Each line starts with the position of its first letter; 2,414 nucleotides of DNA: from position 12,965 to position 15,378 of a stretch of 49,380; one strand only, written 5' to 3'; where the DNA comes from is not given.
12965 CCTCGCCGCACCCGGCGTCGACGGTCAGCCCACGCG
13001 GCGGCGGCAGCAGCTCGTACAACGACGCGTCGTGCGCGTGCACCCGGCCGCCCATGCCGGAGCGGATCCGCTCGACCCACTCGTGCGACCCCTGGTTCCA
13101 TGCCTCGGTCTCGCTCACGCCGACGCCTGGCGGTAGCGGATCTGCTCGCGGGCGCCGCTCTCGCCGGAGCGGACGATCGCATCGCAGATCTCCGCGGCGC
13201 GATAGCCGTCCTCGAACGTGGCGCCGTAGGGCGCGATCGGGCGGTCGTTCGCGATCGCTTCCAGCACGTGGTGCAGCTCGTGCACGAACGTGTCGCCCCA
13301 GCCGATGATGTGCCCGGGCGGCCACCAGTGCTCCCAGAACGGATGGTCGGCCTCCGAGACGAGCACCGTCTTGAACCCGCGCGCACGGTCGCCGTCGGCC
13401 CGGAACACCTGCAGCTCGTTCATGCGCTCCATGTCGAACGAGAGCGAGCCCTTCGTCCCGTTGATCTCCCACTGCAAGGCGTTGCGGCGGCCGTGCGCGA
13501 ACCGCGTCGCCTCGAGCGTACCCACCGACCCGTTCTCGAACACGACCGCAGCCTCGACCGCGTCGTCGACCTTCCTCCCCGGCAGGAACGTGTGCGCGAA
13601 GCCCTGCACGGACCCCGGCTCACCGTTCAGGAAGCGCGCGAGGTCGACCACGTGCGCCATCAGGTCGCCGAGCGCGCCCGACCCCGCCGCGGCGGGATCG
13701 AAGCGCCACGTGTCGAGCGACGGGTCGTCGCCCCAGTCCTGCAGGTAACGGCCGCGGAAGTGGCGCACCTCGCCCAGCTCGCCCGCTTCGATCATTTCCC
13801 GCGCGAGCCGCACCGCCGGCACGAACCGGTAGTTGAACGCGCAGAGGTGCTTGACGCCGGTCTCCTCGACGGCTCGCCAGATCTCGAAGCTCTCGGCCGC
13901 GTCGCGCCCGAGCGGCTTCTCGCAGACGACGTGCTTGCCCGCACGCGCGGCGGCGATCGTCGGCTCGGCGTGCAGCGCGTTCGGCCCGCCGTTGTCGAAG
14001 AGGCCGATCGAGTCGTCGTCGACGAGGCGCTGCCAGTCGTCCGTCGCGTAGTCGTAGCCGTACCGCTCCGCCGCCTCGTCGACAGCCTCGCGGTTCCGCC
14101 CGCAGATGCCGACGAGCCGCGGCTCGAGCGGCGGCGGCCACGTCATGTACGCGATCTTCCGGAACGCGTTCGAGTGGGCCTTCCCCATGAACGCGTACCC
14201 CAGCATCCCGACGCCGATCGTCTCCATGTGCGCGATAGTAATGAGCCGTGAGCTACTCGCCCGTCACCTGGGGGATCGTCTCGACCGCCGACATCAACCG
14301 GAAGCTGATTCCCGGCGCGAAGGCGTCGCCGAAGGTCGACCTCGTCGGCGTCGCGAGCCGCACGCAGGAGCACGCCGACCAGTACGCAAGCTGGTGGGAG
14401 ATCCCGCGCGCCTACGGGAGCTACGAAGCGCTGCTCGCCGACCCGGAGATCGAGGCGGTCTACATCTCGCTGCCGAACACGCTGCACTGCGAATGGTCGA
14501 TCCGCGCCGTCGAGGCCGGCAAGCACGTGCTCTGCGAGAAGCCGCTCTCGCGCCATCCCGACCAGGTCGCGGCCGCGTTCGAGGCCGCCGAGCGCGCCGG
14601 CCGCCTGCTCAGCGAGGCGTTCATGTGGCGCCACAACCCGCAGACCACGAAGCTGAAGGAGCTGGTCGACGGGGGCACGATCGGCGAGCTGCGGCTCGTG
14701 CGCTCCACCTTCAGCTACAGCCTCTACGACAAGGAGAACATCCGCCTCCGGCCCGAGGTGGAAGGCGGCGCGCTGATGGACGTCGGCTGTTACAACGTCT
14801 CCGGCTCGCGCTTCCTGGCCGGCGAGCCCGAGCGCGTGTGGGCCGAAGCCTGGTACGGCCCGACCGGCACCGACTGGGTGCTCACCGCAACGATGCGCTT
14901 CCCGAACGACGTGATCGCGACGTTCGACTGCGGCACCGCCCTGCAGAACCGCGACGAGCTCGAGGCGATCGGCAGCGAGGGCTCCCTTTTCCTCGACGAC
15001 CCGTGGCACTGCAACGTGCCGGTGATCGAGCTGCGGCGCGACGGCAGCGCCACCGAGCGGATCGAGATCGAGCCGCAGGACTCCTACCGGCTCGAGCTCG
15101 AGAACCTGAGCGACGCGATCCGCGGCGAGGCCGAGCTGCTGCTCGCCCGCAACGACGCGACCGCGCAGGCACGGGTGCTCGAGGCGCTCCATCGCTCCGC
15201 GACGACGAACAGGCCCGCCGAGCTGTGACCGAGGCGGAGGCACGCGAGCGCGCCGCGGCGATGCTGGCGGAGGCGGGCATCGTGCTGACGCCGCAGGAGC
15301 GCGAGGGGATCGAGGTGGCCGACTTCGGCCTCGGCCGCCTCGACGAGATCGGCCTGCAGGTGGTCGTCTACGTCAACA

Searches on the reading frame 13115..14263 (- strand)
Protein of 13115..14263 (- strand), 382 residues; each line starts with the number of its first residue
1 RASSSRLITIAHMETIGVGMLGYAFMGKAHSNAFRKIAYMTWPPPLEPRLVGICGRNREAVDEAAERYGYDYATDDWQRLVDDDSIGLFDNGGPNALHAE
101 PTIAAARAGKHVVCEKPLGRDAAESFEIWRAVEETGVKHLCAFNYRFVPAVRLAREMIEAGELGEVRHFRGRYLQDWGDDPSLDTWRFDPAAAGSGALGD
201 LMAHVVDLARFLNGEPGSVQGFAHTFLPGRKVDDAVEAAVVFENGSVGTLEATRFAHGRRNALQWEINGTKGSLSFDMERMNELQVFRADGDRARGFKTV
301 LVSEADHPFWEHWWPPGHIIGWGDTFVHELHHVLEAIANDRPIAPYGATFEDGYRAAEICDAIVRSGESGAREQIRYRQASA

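Call 88: search_protein_families(library=pfam, proteins=[window:13115-14263:-], max_evalue=0.00001)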
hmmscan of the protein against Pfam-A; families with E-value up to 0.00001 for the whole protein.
window:13115-14263:- (382 aa): 3 families
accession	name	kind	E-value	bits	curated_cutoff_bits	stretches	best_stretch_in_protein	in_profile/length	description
PF22725.1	GFO_IDH_MocA_C3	-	9.9e-36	122.9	27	1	151-274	1-123/124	GFO/IDH/MocA C-terminal domain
PF02894.22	GFO_IDH_MocA_C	-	1.5e-22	80.9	22.9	1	155-371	1-214/218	Oxidoreductase family, C-terminal alpha/beta domain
PF01408.29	GFO_IDH_MocA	-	2.6e-17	64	24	1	16-138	1-115/120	Oxidoreductase family, NAD-binding Rossmann fold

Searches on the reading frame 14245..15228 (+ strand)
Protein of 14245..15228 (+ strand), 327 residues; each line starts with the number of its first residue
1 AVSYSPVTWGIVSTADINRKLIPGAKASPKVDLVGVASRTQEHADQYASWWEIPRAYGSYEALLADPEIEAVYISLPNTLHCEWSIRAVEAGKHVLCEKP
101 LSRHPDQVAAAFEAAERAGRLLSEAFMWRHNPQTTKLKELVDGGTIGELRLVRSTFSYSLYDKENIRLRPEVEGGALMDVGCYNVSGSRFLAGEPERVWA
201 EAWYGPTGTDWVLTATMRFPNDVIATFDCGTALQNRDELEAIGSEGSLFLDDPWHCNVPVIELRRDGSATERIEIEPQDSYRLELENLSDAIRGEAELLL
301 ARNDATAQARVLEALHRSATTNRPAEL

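Call 88: search_protein_families(library=pfam, proteins=[window:14245-15228:+], max_evalue=0.00001)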
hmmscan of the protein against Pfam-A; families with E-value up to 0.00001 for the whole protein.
window:14245-15228:+ (327 aa): 3 families
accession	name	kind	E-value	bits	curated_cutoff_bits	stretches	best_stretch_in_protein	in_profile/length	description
PF22725.1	GFO_IDH_MocA_C3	-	2.3e-24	86.2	27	1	136-248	3-123/124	GFO/IDH/MocA C-terminal domain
PF01408.29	GFO_IDH_MocA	-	2.5e-22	80.2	24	1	9-125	3-119/120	Oxidoreductase family, NAD-binding Rossmann fold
PF02894.22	GFO_IDH_MocA_C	-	2.3e-14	54.2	22.9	1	138-327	1-218/218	Oxidoreductase family, C-terminal alpha/beta domain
